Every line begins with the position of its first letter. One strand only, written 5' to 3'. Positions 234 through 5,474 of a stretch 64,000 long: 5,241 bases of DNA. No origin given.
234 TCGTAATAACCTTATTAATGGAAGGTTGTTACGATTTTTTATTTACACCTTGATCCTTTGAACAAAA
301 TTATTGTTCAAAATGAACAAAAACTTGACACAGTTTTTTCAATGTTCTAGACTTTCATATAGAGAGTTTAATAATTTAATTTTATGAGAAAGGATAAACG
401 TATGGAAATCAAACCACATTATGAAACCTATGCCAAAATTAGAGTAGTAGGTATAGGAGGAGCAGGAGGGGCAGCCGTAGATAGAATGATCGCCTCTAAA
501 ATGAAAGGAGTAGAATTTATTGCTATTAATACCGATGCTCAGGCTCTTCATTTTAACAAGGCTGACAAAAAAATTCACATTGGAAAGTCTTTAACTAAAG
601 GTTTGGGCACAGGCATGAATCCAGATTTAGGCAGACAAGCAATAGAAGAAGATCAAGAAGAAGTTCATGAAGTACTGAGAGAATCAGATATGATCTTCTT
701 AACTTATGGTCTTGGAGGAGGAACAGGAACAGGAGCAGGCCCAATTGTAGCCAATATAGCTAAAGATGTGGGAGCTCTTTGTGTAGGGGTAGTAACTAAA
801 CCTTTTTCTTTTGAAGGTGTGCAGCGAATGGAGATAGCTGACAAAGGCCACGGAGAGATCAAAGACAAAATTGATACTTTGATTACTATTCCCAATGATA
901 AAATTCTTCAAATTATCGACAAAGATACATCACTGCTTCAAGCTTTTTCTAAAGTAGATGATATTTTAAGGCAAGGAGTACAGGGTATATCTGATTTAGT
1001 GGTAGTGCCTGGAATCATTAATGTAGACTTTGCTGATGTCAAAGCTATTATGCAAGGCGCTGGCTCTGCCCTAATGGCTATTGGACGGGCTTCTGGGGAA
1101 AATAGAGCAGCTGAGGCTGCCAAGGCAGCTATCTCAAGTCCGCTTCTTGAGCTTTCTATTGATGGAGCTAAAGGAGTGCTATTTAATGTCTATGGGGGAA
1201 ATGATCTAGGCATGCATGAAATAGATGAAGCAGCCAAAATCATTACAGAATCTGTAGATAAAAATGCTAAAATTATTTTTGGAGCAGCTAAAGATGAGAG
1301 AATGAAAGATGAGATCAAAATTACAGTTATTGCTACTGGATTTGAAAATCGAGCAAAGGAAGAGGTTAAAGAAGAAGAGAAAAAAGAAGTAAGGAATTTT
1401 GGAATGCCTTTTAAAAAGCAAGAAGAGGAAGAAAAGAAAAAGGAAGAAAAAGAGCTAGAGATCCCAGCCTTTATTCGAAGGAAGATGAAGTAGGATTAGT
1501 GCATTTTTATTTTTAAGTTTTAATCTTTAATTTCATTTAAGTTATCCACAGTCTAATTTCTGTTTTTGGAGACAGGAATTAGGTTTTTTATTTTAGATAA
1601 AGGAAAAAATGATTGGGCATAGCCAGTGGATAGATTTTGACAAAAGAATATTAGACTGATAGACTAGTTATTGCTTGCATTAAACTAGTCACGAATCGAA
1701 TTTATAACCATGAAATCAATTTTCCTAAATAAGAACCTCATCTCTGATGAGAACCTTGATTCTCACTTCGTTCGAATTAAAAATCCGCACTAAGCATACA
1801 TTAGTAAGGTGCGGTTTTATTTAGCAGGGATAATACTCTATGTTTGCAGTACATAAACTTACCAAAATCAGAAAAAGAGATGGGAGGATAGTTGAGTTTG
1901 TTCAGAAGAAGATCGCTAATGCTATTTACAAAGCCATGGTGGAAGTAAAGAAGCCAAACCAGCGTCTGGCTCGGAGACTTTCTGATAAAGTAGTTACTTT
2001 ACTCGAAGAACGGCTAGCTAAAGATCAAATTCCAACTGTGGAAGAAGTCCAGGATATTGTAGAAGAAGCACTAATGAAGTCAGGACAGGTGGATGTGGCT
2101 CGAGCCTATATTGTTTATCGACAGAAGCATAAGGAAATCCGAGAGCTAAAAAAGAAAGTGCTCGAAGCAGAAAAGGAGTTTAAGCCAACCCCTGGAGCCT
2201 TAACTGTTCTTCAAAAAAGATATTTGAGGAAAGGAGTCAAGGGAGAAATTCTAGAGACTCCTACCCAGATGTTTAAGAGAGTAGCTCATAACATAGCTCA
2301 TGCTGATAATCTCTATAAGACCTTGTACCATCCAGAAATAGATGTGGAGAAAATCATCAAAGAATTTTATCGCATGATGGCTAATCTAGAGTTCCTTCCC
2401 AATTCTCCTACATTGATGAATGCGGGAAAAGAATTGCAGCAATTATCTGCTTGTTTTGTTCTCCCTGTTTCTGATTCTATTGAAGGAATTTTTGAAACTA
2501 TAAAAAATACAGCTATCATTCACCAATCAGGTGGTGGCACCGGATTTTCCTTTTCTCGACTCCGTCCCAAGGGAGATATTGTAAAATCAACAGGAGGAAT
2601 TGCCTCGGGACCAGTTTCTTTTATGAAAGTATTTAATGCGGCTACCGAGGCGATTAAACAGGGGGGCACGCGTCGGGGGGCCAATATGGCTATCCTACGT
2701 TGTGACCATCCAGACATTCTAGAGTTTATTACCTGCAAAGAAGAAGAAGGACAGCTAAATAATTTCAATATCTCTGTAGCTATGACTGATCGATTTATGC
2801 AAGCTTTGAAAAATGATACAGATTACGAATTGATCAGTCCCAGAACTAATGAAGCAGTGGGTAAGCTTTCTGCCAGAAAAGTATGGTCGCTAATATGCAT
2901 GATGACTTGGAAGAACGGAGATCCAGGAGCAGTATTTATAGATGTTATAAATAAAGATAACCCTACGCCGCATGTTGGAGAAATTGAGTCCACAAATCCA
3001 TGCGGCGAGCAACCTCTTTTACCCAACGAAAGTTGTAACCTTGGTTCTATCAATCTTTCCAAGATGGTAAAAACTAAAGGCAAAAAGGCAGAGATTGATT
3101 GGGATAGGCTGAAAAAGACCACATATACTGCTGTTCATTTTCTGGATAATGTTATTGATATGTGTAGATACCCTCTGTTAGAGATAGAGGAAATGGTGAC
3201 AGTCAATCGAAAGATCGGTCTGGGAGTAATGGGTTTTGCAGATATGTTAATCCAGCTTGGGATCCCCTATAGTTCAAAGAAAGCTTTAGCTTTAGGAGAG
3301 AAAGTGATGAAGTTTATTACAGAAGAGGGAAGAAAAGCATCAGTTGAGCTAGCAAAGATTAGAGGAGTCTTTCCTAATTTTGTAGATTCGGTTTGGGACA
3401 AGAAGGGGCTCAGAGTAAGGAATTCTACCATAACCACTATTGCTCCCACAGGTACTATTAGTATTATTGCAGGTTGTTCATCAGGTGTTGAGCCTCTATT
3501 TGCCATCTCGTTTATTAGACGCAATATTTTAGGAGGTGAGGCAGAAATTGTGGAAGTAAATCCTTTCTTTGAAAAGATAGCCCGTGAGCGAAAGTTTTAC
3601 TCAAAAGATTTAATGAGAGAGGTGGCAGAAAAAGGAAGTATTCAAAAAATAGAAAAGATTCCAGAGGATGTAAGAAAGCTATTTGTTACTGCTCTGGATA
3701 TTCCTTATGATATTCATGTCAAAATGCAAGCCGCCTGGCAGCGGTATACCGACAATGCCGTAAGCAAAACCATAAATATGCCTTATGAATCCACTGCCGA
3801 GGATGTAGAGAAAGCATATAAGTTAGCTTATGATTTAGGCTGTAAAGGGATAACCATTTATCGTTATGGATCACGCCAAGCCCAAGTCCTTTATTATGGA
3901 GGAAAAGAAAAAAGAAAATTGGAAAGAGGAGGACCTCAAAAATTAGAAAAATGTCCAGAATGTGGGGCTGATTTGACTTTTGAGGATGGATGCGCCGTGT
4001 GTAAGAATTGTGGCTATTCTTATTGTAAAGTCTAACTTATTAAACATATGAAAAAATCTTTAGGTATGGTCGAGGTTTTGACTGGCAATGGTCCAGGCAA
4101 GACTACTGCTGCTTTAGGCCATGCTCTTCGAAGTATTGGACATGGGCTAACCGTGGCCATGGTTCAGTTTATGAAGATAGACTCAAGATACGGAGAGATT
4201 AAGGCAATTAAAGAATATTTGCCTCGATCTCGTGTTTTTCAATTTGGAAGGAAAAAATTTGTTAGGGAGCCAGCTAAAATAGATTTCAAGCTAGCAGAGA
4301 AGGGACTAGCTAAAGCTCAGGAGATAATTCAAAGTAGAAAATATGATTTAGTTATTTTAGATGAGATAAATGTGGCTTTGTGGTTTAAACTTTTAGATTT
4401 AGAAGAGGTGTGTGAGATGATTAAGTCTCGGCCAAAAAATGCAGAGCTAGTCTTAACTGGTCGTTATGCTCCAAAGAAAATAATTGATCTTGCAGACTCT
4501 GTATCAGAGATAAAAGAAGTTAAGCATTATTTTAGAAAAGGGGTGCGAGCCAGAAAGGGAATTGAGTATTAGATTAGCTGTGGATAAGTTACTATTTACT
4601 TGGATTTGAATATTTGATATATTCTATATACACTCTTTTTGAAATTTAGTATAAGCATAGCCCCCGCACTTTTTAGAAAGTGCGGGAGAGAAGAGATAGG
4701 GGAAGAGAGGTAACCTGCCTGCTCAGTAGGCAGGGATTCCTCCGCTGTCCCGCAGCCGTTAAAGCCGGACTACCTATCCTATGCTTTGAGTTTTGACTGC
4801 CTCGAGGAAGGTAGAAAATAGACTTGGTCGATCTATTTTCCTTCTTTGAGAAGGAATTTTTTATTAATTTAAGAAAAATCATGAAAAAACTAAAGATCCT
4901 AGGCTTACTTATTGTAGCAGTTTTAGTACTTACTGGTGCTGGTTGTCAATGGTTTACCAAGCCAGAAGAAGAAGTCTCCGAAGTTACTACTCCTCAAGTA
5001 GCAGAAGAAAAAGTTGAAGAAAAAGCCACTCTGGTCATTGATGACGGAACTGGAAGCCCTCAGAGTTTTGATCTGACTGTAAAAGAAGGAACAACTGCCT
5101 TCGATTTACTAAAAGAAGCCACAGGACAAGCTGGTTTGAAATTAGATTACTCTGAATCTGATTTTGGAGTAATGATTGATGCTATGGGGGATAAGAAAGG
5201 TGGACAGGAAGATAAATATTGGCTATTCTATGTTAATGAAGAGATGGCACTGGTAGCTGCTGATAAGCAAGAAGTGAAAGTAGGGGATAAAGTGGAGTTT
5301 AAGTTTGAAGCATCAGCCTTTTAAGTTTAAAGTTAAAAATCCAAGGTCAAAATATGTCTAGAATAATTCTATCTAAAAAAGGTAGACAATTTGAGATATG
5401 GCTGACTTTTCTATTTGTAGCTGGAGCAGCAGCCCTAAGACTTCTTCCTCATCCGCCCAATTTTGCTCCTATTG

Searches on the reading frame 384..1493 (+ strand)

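Call 13: search_protein_families(library=pfam, proteins=[window:384-1493:+])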
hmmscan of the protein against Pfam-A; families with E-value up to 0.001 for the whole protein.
window:384-1493:+ (369 aa): 2 families
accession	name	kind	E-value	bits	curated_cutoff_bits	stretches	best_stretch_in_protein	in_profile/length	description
PF00091.31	Tubulin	-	1.4e-45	156.4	33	1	18-179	1-190/190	Tubulin/FtsZ family, GTPase domain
PF12327.13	FtsZ_C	-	9e-35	119.3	27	1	227-321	1-95/95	FtsZ family, C-terminal domain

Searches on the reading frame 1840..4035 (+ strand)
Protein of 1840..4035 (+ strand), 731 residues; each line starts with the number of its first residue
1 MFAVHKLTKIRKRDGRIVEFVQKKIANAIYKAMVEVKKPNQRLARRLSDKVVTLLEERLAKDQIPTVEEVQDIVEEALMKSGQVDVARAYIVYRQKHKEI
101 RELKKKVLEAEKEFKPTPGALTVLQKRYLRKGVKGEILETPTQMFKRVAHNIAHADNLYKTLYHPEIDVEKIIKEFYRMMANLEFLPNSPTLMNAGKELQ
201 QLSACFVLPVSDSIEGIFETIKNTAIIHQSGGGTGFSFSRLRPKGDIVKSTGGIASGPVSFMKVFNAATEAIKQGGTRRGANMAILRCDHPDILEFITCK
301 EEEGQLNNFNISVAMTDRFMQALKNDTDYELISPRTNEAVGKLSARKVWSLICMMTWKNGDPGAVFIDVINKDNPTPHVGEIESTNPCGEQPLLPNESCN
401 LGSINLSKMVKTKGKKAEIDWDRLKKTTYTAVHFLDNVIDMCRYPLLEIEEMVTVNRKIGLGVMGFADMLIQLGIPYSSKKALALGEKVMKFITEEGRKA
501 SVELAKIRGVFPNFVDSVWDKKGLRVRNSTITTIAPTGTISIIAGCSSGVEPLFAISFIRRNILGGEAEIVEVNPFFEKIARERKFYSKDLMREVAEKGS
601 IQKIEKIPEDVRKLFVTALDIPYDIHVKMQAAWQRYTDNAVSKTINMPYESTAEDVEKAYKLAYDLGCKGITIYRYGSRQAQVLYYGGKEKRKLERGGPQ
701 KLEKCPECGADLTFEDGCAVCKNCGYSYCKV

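Call 13: search_protein_families(library=pfam, proteins=[window:1840-4035:+])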
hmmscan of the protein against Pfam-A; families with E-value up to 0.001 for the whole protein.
window:1840-4035:+ (731 aa): 3 families
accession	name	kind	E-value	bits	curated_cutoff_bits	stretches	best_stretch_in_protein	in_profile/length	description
PF02867.20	Ribonuc_red_lgC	-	1.9e-139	466.1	23.9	2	203-522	1-347/523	Ribonucleotide reductase, barrel domain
PF00317.26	Ribonuc_red_lgN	-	3.7e-24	85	28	1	115-199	2-76/77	Ribonucleotide reductase, all-alpha domain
PF03477.21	ATP-cone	-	5.5e-23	81.8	25.8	1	9-99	2-88/88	ATP cone domain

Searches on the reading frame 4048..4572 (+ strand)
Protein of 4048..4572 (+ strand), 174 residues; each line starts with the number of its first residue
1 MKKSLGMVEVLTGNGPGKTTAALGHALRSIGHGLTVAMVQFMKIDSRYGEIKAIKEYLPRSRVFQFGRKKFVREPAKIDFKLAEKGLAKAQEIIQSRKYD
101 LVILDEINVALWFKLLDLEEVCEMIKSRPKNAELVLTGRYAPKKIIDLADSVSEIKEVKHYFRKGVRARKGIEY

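Call 95: search_protein_families(library=pfam, proteins=[window:4048-4572:+], max_evalue=0.01)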
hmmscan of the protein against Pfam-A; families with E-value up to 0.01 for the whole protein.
window:4048-4572:+ (174 aa): 1 family
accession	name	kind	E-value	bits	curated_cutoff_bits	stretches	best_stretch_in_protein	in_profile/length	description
PF02572.21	CobA_CobO_BtuR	-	1.5e-61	208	25.7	1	6-174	3-172/172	ATP:corrinoid adenosyltransferase BtuR/CobO/CobP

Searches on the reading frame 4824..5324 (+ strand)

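Call 95: search_protein_families(library=pfam, proteins=[window:4824-5324:+], max_evalue=0.01)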
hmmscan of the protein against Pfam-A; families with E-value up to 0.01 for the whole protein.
window:4824-5324:+ (166 aa): 2 families
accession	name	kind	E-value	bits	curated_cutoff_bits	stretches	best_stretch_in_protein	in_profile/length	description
PF14478.12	DUF4430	-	6.6e-14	52.6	23.8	1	89-162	1-71/72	Domain of unknown function (DUF4430)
PF11770.13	GAPT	-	0.0081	16.4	21.1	0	27-67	15-54/156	GRB2-binding adapter (GAPT)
